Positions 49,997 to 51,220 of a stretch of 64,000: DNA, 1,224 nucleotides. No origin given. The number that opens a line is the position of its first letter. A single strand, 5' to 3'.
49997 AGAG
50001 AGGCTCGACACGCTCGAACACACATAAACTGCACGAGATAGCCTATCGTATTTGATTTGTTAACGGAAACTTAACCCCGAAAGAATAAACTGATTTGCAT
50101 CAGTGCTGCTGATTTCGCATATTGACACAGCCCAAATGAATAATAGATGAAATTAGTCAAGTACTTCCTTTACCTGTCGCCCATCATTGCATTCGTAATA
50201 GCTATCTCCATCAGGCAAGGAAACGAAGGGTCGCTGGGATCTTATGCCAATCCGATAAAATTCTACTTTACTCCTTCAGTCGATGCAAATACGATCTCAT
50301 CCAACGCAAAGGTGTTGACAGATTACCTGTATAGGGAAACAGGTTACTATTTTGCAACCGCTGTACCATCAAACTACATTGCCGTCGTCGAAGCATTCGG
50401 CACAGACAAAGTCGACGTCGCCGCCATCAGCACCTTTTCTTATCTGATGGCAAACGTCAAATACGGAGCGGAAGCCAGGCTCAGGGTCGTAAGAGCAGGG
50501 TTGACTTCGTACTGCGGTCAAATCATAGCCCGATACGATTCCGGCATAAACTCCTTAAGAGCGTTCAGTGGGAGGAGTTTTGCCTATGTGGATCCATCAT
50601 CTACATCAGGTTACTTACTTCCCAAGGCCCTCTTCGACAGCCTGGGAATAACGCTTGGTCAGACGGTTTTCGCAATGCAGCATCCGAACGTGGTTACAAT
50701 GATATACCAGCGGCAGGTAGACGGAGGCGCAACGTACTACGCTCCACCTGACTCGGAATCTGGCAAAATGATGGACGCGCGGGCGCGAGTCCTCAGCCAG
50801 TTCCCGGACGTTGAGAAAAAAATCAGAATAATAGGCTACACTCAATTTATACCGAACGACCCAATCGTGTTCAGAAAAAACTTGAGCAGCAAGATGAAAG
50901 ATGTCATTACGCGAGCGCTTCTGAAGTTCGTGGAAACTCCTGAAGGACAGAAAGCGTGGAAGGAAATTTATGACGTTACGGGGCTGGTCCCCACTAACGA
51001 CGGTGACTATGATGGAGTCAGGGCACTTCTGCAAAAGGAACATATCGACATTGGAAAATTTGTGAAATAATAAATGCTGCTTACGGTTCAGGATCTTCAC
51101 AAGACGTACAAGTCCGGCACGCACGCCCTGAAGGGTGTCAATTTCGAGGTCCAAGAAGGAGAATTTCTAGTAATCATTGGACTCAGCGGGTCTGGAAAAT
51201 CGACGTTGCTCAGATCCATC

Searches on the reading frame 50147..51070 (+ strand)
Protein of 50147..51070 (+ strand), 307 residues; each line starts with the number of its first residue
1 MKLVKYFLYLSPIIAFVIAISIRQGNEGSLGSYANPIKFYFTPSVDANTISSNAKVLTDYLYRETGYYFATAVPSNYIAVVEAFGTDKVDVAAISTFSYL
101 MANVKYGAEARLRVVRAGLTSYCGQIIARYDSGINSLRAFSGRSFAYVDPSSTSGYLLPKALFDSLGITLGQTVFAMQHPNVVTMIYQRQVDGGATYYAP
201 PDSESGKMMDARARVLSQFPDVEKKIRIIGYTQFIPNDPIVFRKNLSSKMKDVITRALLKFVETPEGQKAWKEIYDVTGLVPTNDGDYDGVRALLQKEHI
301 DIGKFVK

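Call 36: find_encoding_contigs(protein=window:50147-51070:+, flank=10000, max_places=10)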
Protein window:50147-51070:+ (307 aa): no gene with exactly this product is on record in the collection.
